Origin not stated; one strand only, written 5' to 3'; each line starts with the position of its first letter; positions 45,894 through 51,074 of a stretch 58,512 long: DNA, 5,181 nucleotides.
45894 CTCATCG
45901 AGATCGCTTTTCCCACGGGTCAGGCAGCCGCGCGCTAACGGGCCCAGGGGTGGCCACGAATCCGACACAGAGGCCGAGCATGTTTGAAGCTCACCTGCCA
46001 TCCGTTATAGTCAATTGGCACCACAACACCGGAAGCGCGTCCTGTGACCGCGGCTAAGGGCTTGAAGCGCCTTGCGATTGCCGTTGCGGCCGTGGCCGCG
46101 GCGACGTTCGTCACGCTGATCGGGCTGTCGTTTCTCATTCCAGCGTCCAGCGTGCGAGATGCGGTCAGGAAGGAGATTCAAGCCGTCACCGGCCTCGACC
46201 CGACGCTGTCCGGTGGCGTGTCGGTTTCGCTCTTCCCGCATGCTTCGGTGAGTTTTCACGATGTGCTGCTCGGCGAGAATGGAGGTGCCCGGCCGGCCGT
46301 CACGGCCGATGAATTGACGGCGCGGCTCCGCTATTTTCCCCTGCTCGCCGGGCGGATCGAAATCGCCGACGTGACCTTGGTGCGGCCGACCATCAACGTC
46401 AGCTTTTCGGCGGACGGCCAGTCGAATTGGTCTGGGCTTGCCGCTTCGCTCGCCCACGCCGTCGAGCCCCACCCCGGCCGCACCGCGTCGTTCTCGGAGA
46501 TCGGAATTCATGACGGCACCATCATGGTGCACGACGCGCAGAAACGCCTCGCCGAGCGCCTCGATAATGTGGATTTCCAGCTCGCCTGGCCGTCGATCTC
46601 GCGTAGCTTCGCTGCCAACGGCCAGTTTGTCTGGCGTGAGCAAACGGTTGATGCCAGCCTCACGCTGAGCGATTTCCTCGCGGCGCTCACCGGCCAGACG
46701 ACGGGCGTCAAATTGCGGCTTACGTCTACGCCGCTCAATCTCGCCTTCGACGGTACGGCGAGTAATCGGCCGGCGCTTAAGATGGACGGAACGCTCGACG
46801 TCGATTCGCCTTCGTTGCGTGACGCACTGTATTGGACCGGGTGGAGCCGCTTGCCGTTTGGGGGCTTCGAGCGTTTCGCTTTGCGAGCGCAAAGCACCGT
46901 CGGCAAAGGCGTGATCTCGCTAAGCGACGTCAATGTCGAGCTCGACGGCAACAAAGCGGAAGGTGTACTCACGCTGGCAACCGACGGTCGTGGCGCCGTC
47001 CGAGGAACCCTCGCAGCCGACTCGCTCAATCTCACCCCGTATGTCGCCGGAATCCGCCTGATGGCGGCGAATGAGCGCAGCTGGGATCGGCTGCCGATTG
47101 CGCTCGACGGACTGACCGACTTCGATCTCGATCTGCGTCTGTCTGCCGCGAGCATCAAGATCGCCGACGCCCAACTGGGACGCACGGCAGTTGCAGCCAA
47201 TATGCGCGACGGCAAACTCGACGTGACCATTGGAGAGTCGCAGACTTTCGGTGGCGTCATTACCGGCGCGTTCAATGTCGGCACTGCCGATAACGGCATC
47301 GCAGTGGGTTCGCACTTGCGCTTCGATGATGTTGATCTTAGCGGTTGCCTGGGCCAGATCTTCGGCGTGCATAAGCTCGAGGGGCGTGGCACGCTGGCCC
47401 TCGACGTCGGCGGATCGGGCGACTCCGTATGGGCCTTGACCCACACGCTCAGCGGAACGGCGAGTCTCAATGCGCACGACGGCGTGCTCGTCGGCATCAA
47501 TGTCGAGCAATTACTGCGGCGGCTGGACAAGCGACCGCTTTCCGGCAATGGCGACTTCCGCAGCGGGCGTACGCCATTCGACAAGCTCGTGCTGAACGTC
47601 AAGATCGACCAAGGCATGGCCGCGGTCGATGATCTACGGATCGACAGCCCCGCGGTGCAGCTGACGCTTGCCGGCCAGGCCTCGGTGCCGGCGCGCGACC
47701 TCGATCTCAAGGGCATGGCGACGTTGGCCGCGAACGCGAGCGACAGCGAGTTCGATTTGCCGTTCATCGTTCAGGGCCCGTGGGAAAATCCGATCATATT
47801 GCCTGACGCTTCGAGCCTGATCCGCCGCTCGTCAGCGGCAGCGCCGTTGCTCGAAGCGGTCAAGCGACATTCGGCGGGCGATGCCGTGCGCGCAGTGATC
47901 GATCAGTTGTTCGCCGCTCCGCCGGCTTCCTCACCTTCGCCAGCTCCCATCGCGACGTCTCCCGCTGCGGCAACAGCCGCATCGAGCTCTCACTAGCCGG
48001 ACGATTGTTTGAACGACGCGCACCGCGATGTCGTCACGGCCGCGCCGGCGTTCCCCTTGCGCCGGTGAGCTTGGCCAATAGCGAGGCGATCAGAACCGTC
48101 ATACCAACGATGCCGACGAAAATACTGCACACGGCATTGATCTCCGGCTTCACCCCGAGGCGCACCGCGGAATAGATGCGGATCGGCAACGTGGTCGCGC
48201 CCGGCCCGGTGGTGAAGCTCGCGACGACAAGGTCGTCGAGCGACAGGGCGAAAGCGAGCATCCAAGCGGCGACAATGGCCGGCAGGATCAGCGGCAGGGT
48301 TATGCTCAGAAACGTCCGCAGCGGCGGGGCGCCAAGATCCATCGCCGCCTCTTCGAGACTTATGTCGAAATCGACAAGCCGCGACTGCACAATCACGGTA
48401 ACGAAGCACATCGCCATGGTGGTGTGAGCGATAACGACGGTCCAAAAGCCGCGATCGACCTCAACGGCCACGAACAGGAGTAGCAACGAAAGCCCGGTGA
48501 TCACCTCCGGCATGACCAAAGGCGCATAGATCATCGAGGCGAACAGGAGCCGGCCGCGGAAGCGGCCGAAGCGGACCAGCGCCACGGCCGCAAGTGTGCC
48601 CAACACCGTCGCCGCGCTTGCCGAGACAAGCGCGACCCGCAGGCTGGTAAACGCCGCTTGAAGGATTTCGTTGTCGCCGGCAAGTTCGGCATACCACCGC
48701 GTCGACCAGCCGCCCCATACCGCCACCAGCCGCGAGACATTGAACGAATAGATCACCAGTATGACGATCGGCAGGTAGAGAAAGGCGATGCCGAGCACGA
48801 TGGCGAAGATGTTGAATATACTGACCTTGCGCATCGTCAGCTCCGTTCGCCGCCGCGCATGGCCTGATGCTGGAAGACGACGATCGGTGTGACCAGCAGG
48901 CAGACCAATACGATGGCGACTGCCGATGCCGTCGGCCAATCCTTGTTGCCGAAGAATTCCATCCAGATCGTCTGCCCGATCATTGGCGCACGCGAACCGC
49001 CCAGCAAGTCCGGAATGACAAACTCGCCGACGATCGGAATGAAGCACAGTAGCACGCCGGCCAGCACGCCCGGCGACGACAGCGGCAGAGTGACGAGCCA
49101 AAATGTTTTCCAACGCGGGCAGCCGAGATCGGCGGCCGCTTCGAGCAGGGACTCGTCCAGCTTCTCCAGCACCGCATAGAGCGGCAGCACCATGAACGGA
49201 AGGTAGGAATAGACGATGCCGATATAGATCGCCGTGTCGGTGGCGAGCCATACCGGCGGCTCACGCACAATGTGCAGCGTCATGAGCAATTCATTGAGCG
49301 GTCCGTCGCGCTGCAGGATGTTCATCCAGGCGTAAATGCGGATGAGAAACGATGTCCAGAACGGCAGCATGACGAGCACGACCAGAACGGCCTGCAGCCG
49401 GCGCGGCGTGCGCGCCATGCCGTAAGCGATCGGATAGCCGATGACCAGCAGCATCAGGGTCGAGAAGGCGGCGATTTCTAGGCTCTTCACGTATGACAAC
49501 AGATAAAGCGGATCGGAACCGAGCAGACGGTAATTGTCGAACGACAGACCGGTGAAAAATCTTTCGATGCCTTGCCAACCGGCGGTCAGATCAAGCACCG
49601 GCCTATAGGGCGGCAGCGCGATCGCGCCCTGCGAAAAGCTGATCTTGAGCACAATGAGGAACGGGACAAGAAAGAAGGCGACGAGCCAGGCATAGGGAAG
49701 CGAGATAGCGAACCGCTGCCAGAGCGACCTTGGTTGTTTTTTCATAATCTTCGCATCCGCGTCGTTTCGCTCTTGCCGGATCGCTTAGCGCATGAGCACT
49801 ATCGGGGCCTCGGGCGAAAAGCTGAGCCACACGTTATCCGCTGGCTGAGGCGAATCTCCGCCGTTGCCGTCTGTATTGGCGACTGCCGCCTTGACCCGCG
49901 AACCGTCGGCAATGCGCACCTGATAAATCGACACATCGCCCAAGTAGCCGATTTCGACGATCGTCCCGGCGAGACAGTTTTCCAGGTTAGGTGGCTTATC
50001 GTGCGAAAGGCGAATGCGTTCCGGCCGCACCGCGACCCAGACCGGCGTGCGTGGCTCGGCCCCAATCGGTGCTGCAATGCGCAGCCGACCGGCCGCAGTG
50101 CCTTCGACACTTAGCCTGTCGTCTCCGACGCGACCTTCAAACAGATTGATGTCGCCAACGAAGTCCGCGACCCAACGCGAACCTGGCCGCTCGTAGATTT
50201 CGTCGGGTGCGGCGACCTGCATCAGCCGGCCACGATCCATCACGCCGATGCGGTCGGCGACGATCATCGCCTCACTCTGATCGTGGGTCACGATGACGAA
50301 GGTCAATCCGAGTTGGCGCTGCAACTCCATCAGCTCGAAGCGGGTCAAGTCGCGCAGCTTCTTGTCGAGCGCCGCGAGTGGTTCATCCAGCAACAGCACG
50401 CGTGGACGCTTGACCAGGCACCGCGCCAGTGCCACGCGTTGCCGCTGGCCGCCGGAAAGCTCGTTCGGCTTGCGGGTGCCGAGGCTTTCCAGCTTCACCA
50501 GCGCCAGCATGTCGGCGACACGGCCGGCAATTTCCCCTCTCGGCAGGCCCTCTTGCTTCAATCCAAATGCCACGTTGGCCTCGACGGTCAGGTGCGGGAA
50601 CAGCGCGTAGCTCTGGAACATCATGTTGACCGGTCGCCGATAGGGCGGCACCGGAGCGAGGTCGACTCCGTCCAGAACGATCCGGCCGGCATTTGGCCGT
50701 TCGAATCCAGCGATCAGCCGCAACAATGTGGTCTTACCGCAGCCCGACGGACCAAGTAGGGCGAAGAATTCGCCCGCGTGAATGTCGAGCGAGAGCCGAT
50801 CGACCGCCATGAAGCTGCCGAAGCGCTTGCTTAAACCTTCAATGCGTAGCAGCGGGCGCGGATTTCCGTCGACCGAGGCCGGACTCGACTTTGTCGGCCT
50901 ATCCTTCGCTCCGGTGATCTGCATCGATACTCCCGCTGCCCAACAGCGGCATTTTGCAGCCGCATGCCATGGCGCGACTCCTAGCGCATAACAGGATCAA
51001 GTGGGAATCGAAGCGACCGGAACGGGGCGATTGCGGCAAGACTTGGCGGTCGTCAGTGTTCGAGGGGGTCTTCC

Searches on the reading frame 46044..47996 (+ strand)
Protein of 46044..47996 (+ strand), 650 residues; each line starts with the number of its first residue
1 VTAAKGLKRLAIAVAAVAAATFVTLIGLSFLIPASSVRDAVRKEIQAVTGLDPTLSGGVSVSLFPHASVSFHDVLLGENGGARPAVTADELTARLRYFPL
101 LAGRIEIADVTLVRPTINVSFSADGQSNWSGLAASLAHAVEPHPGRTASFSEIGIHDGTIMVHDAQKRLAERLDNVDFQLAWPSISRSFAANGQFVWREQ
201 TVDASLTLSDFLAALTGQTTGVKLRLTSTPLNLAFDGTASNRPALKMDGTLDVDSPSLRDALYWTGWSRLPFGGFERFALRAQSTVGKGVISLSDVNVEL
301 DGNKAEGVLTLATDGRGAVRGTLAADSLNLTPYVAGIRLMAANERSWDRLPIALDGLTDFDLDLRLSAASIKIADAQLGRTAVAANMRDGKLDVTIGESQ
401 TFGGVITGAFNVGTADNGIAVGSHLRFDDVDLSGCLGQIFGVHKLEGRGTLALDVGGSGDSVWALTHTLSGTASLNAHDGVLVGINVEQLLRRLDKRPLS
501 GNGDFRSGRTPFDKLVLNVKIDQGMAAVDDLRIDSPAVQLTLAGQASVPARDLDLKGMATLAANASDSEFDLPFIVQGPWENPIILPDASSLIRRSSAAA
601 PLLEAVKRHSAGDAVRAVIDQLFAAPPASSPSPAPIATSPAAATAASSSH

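Call 51: search_protein_families(library=pfam, proteins=[window:46044-47996:+])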
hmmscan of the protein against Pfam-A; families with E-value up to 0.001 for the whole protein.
window:46044-47996:+ (650 aa): 3 families
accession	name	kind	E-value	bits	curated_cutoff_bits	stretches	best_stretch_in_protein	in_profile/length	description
PF05170.20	AsmA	-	4.8e-32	112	29.8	2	342-529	421-605/607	AsmA family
PF05359.17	DUF748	-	1.3e-14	53.7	50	1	5-184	12-188/1037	Domain of Unknown Function (DUF748)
PF13116.12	YhdP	-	6.6e-08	31.4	46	1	296-557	911-1168/1224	YhdP protein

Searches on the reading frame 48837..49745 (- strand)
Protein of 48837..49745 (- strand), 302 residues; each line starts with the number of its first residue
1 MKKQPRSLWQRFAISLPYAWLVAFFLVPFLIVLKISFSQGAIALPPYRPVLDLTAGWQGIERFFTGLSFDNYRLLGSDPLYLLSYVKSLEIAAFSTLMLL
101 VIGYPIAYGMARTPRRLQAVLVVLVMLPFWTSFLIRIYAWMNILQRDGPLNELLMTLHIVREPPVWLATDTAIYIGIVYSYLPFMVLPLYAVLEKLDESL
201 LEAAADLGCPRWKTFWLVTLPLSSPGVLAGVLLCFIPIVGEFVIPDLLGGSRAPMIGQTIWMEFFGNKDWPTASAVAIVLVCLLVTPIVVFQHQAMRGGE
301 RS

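Call 51: search_protein_families(library=pfam, proteins=[window:48837-49745:-])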
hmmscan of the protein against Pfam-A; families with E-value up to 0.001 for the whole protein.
window:48837-49745:- (302 aa): 1 family
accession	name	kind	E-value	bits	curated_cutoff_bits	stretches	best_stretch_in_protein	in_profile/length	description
PF00528.27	BPD_transp_1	-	1.4e-18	67.7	26.4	1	103-289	1-174/184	Binding-protein-dependent transport system inner membrane component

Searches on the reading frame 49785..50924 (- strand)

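Call 51: search_protein_families(library=pfam, proteins=[window:49785-50924:-])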
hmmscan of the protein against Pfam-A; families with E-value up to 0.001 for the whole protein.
window:49785-50924:- (379 aa): 5 families
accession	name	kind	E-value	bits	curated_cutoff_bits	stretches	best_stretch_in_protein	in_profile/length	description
PF00005.33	ABC_tran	-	1.1e-36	126.9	25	1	42-184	2-137/137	ABC transporter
PF08402.16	TOBE_2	-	4.3e-17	62.4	21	1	297-377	1-76/76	TOBE domain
PF13304.12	AAA_21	-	2.3e-06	28.3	27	0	109-216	179-300/304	AAA domain, putative AbiEii toxin, Type IV TA system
PF02463.25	SMC_N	-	0.00032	20.6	40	0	152-228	133-211/220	RecF/RecN/SMC N terminal domain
PF13191.12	AAA_16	-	0.00081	20.4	32.6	0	50-181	23-140/167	AAA ATPase domain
